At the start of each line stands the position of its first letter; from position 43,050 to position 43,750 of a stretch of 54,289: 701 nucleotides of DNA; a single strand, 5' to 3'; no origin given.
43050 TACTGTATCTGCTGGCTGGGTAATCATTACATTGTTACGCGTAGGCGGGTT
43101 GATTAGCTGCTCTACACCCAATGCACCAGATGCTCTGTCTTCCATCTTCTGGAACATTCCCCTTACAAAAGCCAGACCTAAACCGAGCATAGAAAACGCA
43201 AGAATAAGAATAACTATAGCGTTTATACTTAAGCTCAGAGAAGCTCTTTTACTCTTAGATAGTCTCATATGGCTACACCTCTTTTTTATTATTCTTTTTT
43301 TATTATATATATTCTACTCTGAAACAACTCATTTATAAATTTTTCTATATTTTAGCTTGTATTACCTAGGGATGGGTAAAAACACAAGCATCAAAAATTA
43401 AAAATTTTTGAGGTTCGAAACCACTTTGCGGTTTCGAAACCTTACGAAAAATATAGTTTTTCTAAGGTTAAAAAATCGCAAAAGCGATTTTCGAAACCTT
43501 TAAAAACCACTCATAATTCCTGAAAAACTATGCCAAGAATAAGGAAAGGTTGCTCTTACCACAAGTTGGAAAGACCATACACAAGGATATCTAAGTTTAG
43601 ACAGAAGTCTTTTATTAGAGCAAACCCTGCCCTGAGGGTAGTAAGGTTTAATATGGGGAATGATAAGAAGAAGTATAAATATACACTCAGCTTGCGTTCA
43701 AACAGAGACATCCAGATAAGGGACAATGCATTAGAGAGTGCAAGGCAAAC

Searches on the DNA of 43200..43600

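Call 45: search_rna_families(source=window, start=43200, end=43600, threshold=evalue, max_evalue=10, show_alignments=2)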
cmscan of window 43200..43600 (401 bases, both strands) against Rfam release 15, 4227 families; matches with E-value up to 10: 16.
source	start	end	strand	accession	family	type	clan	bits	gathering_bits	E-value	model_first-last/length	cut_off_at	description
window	43393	43478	+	RF02319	TtnuHACA12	Gene; snRNA; snoRNA; HACA-box;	-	28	80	0.042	1-131/131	no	Tetrahymena snoRNA TtnuHACA12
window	43398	43475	-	RF00199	SL2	Gene;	CL00020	18.5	41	2.5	1-110/110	no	SL2 RNA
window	43408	43507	-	RF02579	tsr26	Gene; sRNA;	-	18.3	141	3.1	1-122/122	no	S. aureus tsr26 small RNA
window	43456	43509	-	RF03956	mir-737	Gene; miRNA;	-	18.2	60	3.2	1-63/63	no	mir-737 microRNA precursor family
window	43472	43489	-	RF01328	CRISPR-DR17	Gene; CRISPR;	CL00014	17.4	42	1.6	7-24/25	no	CRISPR RNA direct repeat element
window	43391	43521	-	RF04127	MIR8007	Gene; miRNA;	-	17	195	0.66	1-226/226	no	MIR8007 microRNA precursor family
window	43447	43525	-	RF02875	AS-pc01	Gene; antisense;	-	16.7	79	1.7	1-99/99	no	Antisense to pHK01_035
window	43404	43450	+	RF04174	MIR4208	Gene; miRNA;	-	16.5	140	6.8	1-191/191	no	MIR4208 microRNA precursor family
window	43384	43485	+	RF02310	TtnuHACA2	Gene; snRNA; snoRNA; HACA-box;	-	16.4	100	6.7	1-121/121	no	Tetrahymena snoRNA TtnuHACA2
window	43334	43448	+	RF02845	Ref1C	Gene; sRNA;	-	16.2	90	9.7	1-131/131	no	Enterococcus sRNA 1C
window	43355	43482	+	RF01405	STnc490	Gene; sRNA;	-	14.9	56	1.5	1-124/124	no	STnc490 Hfq binding RNA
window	43457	43507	-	RF03913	mir-992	Gene; miRNA;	-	14.1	79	8.8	1-86/86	no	mir-992 microRNA precursor family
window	43402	43485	-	RF02792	sRNA162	Gene; antisense;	-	12.9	78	9.6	1-190/190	no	Archaeal Small RNA 162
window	43340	43429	-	RF00621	CoTC_ribozyme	Gene; ribozyme;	-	12.7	58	5.9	1-191/191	no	Beta-globin co-transcriptional cleavage ribozyme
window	43469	43570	-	RF02144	rsmX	Gene;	CL00106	12.6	56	6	1-114/114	no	rsmX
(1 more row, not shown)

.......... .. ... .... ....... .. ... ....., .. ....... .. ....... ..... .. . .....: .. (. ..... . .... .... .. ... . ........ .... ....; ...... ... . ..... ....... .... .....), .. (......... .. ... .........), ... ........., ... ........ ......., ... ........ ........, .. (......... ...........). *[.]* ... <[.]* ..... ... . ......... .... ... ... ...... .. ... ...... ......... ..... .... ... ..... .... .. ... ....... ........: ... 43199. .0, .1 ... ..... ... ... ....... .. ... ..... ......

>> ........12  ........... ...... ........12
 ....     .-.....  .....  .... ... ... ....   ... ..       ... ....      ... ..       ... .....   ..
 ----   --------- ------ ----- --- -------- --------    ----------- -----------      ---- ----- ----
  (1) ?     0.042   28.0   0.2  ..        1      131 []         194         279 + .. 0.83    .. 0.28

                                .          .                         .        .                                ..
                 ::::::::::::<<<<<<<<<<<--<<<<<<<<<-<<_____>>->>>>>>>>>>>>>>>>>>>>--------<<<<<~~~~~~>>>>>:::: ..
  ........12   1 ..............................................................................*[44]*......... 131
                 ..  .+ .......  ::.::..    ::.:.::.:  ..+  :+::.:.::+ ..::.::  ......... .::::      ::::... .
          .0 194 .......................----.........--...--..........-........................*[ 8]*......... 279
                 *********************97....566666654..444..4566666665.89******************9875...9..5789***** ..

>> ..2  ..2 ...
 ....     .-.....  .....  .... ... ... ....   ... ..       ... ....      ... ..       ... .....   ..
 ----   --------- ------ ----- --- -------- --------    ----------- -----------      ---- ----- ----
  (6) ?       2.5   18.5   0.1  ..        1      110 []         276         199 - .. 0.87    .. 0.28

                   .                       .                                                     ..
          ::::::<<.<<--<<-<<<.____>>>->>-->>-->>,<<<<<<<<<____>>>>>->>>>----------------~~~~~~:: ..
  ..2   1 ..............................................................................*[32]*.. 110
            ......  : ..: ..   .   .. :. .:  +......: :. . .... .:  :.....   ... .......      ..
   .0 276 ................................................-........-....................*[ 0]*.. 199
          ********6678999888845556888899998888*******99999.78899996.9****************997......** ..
